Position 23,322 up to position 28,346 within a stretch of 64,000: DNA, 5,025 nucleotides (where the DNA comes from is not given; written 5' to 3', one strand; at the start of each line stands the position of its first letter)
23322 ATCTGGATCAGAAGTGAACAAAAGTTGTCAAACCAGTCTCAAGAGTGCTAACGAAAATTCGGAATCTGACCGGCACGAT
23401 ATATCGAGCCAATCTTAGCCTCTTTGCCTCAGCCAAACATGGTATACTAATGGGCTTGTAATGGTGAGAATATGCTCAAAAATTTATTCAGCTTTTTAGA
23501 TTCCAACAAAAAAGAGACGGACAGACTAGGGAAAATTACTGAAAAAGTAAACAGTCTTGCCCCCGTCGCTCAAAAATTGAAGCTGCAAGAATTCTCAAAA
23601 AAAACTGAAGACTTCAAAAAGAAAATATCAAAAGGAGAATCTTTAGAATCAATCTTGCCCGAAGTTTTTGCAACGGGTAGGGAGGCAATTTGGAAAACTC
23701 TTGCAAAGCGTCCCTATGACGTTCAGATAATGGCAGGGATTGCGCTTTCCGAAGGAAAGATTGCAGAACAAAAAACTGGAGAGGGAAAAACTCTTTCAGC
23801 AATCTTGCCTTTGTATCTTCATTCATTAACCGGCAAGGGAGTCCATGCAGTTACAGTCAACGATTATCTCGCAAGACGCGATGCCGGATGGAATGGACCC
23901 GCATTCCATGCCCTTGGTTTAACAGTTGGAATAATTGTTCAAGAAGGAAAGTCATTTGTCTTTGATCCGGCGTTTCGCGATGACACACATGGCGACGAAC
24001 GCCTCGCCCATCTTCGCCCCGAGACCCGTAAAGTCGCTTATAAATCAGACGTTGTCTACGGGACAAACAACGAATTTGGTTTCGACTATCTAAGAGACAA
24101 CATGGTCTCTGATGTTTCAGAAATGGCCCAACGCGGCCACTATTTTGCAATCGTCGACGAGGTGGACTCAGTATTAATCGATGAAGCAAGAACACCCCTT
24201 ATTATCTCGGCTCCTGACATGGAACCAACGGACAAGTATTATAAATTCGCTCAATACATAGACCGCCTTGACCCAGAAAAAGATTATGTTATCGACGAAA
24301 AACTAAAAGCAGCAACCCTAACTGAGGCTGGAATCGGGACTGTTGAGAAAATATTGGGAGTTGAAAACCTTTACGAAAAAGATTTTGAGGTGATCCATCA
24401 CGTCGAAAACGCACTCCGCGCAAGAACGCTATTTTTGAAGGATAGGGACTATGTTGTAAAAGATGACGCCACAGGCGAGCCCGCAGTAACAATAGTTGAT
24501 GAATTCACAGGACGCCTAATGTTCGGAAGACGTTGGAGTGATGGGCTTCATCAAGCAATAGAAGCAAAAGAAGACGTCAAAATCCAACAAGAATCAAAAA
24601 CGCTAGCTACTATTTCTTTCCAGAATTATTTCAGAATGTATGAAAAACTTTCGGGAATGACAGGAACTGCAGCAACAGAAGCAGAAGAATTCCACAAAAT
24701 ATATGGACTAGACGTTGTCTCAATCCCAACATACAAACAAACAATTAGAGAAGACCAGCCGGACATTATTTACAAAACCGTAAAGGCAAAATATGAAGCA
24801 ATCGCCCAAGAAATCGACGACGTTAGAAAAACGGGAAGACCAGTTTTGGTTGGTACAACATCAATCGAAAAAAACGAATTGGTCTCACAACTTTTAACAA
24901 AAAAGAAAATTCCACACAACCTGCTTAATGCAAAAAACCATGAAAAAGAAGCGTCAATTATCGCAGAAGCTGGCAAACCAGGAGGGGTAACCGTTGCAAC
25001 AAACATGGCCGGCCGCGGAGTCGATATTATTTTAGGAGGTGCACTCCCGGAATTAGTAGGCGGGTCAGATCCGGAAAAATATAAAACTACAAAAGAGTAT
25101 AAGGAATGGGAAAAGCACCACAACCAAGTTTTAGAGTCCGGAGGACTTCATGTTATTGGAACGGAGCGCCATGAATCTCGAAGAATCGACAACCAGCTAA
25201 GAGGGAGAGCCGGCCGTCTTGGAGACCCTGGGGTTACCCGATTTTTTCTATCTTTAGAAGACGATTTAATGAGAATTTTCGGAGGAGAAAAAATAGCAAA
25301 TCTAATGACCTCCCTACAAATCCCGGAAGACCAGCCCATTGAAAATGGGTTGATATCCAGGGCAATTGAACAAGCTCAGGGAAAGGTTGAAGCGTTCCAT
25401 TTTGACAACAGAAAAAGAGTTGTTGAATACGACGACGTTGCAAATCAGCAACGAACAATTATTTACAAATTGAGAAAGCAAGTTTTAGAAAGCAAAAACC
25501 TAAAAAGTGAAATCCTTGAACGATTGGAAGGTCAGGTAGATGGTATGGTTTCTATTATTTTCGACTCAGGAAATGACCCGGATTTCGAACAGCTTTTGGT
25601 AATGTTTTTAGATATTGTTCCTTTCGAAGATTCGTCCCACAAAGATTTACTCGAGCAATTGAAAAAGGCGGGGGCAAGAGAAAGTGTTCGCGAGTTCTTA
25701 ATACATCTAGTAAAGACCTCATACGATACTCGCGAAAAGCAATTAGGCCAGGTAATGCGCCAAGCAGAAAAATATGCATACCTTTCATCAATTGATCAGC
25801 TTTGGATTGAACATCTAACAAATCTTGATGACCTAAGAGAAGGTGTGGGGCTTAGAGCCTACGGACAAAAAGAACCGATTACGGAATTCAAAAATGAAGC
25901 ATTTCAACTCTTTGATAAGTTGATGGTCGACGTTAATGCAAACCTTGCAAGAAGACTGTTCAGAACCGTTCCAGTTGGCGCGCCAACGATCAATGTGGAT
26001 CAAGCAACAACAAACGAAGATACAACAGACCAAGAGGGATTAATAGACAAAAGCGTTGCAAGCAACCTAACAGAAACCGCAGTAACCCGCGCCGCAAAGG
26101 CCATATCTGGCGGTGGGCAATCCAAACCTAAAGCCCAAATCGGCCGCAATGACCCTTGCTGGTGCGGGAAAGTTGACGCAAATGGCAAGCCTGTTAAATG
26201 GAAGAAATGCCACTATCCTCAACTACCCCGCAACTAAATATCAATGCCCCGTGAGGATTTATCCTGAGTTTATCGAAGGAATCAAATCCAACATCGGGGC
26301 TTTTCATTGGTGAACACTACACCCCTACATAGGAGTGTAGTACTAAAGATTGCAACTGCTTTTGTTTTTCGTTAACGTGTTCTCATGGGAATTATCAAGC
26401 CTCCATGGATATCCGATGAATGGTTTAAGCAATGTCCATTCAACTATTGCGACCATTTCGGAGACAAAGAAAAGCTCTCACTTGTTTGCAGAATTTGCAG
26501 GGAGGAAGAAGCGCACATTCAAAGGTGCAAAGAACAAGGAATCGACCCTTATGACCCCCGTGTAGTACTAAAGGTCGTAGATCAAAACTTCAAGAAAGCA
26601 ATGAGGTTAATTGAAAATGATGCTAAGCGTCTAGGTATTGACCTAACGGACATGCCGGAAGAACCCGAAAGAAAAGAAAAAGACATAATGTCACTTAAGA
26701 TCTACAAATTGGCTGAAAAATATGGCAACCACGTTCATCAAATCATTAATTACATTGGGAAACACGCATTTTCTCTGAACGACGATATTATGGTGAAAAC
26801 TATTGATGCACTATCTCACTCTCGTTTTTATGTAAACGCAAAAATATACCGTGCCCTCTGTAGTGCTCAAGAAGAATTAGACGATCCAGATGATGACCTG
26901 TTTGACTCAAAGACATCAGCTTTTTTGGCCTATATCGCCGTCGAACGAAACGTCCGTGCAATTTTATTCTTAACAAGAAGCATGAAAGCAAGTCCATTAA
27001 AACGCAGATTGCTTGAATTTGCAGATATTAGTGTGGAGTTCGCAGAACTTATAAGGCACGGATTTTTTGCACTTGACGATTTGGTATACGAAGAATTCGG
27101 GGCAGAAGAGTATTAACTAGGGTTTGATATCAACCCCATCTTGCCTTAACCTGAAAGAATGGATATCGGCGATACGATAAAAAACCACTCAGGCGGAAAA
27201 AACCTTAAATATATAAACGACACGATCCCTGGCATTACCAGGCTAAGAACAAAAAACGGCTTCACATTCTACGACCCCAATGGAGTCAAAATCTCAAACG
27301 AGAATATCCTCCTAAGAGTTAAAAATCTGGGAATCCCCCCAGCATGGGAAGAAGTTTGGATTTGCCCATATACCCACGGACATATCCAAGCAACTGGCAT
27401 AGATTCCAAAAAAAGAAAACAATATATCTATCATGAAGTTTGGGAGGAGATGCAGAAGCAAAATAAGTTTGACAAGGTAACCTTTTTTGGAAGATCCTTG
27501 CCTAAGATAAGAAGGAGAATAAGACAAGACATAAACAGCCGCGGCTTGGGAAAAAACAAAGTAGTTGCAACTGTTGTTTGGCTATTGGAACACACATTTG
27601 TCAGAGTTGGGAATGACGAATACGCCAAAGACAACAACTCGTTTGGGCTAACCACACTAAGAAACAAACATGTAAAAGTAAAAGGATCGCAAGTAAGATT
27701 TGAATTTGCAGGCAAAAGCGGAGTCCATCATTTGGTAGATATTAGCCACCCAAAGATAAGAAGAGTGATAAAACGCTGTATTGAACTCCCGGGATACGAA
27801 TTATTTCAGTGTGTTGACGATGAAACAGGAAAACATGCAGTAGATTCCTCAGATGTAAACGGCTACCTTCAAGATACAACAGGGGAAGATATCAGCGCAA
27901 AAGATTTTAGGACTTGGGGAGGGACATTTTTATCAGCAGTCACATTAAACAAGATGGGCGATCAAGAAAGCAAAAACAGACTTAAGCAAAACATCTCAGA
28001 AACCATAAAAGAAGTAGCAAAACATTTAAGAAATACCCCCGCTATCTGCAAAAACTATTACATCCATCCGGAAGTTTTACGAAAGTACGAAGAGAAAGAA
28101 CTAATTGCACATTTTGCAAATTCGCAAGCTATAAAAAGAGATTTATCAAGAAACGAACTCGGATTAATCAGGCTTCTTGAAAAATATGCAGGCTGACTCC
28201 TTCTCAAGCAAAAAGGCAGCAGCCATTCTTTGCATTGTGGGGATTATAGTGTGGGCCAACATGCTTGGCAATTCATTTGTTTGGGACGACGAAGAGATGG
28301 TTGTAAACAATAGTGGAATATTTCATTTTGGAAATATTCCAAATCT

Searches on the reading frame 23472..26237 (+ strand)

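Call 37: search_protein_families(library=pfam, proteins=[window:23472-26237:+], max_evalue=0.001)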
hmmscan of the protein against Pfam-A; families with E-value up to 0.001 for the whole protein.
window:23472-26237:+ (921 aa): 4 families
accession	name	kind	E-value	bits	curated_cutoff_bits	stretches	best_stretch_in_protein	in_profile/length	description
PF07517.20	SecA_DEAD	-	3.5e-113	378.1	24.6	1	10-408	7-290/290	SecA DEAD-like domain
PF21090.3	P-loop_SecA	-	4.5e-85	284.9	27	1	424-620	2-205/205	SecA P-loop domain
PF07516.18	SecA_SW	-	7.8e-56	189.7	26.7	1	622-831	1-198/200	SecA Wing and Scaffold domain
PF01043.26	SecA_PP_bind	-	5.6e-38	130.4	23.5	1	253-364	3-110/110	SecA preprotein cross-linking domain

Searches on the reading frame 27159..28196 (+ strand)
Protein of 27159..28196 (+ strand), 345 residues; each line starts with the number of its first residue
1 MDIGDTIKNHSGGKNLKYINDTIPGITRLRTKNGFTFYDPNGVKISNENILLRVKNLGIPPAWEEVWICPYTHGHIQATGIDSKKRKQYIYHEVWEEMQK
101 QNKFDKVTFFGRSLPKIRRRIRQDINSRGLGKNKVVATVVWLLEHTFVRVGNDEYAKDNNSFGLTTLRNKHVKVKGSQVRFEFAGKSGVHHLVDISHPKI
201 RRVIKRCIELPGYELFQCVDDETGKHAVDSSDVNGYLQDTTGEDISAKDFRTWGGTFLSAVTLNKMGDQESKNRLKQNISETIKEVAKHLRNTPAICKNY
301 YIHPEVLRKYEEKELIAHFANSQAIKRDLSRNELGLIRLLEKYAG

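Call 7: search_protein_families(library=pfam, proteins=[window:27159-28196:+], max_evalue=0.01)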
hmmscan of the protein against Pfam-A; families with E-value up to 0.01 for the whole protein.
window:27159-28196:+ (345 aa): 2 families
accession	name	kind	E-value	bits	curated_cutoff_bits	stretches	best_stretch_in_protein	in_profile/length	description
PF01028.25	Topoisom_I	-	1.4e-39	136.3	23.7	1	97-313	6-213/228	Eukaryotic DNA topoisomerase I, catalytic core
PF21338.2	Top1B_N_bact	-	1.2e-20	73.4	27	1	34-82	1-49/49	Bacterial DNA topoisomerase IB, N-terminal domain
